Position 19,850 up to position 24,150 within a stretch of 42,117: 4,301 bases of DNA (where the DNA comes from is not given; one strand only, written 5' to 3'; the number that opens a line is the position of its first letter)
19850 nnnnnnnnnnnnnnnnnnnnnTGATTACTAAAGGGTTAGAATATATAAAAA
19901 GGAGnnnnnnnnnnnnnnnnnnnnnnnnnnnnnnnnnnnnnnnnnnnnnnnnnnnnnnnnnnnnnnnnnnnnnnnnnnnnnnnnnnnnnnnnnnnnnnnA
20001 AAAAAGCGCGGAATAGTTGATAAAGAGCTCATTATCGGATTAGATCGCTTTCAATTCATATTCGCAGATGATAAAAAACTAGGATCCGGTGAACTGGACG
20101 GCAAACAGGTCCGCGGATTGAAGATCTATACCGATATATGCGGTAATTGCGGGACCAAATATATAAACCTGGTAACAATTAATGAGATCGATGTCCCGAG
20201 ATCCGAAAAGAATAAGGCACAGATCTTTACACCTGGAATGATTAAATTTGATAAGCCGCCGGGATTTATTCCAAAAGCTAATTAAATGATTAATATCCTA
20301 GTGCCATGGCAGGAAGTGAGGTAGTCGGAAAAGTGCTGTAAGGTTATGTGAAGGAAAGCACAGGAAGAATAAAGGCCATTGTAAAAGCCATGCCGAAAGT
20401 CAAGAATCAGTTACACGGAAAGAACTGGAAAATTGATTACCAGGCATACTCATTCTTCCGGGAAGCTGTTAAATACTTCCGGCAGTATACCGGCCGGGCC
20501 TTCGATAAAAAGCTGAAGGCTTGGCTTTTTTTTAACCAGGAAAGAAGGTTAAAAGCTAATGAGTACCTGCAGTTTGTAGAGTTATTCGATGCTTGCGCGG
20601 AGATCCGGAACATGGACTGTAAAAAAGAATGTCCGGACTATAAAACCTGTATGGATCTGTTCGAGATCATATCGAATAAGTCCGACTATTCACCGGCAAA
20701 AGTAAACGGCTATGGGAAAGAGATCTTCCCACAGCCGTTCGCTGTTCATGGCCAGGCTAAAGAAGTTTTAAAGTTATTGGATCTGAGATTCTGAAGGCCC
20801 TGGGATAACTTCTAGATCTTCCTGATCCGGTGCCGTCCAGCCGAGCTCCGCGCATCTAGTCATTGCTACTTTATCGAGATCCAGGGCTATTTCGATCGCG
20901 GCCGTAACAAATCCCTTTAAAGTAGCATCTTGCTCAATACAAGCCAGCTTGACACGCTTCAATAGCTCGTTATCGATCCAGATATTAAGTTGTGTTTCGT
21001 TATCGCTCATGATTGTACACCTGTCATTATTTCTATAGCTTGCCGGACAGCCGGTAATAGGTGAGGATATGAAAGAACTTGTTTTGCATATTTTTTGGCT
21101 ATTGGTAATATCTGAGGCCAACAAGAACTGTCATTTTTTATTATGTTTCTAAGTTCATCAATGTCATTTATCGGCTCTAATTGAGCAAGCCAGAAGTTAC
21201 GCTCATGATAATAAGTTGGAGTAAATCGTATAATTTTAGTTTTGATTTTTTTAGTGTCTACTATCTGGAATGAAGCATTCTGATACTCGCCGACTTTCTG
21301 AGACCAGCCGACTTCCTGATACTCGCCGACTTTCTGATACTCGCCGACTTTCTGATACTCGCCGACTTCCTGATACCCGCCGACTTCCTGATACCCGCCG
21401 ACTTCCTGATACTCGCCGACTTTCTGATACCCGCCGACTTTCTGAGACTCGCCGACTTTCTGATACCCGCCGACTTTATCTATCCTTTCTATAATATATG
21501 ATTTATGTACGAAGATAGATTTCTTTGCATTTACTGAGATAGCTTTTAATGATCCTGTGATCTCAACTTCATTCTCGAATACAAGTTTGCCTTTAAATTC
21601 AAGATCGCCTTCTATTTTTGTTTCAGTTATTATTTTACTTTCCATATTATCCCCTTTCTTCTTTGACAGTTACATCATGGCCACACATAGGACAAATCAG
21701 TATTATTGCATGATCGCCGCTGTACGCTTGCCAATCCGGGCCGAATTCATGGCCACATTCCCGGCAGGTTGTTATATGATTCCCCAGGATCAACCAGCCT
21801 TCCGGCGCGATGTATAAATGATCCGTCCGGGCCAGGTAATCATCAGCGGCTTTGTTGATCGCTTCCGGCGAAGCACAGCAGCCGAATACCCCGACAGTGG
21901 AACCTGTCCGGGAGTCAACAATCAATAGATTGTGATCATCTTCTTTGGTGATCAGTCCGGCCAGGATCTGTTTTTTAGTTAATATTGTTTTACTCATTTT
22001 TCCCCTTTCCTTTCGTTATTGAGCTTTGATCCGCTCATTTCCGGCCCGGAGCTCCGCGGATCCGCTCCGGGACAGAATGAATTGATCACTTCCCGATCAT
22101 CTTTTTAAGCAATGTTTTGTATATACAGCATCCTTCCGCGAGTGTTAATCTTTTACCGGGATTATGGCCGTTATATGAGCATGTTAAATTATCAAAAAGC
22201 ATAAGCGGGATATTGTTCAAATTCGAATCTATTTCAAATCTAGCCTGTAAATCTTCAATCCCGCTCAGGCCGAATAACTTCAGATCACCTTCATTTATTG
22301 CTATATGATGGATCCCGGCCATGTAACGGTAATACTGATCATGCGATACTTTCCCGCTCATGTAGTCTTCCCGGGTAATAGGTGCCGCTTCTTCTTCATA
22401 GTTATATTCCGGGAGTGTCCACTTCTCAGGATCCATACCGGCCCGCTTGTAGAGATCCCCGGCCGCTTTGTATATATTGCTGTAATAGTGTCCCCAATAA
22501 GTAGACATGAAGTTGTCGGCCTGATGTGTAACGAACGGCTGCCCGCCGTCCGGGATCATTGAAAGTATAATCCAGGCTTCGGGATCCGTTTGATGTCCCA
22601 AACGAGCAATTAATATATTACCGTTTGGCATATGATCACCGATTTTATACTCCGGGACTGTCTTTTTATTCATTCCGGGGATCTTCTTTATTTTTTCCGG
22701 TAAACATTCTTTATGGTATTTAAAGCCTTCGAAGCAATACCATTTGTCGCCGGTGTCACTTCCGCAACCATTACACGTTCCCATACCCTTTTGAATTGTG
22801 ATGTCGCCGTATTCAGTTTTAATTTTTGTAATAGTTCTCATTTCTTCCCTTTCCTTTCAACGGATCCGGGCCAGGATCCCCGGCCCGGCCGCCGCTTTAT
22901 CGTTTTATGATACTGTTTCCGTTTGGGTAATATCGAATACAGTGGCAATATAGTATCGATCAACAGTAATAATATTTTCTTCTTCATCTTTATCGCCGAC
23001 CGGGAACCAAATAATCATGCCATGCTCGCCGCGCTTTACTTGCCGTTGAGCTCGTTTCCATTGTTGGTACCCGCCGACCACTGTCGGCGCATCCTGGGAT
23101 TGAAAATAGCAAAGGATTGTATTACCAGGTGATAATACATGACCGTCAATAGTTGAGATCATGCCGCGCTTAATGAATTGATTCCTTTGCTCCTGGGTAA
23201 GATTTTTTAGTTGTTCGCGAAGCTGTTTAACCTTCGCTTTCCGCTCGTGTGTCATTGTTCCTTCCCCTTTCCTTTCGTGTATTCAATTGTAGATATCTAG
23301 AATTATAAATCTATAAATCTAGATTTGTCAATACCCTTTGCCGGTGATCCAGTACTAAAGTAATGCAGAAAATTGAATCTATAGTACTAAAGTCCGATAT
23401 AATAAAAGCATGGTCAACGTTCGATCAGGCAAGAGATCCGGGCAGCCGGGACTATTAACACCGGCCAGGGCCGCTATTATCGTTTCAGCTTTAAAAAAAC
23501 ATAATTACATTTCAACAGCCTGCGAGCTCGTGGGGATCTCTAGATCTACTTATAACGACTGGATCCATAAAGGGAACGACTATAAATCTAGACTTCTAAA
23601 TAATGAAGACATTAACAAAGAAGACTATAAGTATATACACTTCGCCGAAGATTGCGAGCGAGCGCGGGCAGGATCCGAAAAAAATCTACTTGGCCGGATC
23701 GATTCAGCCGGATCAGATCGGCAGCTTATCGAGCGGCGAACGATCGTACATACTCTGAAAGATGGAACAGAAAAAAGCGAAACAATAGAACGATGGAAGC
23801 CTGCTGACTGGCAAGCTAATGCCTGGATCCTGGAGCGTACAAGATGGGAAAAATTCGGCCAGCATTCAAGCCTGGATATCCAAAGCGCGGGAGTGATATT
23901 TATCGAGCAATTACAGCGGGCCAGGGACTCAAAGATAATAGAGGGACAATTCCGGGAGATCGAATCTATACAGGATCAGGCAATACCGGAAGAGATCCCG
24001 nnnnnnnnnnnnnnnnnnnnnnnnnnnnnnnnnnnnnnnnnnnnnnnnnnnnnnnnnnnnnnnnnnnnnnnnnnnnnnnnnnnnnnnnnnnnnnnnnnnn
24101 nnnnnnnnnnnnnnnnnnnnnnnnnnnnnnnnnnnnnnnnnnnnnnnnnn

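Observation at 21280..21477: Near-perfect 11 x 18-bp tandem repeat encoding VG(G/E)YQ(K/E) hexapeptides in a minus-strand early gene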

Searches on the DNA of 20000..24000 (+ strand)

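Call 4: search_dna_similar(query=window:20000-24000:+, collection=phages, mode=near)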
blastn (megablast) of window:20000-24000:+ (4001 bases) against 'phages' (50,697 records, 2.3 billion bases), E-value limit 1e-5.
No match.

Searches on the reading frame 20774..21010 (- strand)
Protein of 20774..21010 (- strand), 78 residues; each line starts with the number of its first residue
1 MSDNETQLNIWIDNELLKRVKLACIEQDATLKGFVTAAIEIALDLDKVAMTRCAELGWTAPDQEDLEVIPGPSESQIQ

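Call 5: search_protein_families(library=pfam, proteins=[window:20774-21010:-], max_evalue=0.1)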
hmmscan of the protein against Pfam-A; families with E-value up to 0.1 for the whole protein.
window:20774-21010:- (78 aa): 1 family
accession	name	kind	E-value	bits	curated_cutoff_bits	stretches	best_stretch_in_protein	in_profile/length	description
PF23807.1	RHH_10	-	0.027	15.2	27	1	5-36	23-54/84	Ribbon-helix-helix protein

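Call 6: search_protein_families(library=phrogs, proteins=[window:20774-21010:-], max_evalue=0.01)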
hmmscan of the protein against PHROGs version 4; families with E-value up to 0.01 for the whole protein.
window:20774-21010:- (78 aa): 0 families

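Call 41: search_protein_families(library=ncbifam, proteins=[window:20774-21010:-], max_evalue=0.05)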
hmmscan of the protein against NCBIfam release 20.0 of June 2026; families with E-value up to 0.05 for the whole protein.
window:20774-21010:- (78 aa): 0 families

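Call 70: search_protein_families(library=padloc, proteins=[window:20774-21010:-], max_evalue=0.01)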
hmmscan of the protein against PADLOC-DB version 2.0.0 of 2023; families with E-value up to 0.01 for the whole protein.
window:20774-21010:- (78 aa): 0 families

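Call 82: search_solved_structures(query=window:20774-21010:-, max_evalue=5)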
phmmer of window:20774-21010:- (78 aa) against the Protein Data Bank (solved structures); distinct sequences matched with E-value up to 5: 1.
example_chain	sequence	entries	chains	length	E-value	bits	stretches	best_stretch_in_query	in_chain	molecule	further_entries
9kkd_A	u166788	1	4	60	0.83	13.6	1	7-44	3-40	Ribbon-helix-helix protein, CopG family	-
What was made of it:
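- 20774..21010 (-): Downstream cassette gene: 78-aa ribbon-helix-helix-like protein (weak call). calls 5, 82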
